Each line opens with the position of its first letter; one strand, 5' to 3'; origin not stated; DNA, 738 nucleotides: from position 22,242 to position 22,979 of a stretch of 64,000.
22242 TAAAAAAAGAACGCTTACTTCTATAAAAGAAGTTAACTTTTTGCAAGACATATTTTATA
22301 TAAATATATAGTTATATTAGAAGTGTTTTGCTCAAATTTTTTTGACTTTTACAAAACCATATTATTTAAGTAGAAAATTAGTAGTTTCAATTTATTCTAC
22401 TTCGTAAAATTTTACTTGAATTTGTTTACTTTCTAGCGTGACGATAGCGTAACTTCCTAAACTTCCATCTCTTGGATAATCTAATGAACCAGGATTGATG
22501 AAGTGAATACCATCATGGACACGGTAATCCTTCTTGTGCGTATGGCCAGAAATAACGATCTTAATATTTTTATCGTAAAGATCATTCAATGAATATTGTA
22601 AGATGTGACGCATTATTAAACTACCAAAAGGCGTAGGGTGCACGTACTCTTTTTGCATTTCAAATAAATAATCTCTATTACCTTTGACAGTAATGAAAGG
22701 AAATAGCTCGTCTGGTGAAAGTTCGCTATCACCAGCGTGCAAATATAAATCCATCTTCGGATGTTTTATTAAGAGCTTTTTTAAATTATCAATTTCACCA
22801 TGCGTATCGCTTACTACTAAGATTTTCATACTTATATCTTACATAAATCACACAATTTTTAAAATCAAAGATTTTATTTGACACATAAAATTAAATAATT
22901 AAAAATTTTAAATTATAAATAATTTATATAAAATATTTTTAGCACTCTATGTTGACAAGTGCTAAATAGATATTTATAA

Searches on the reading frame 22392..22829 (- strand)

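Call 3: search_protein_families(library=pfam, proteins=[window:22392-22829:-], max_evalue=0.01)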
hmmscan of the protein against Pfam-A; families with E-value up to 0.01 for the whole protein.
window:22392-22829:- (145 aa): 3 families
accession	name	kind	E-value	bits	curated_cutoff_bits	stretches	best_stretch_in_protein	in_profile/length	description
PF12850.12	Metallophos_2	-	1.3e-22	80.9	27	1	1-134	1-153/154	Calcineurin-like phosphoesterase superfamily domain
PF00149.33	Metallophos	-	3.5e-09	37.8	21.5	1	1-53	1-71/191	Calcineurin-like phosphoesterase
PF14582.11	Metallophos_3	-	0.001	18.9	28.2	0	86-139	208-256/259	Metallophosphoesterase, calcineurin superfamily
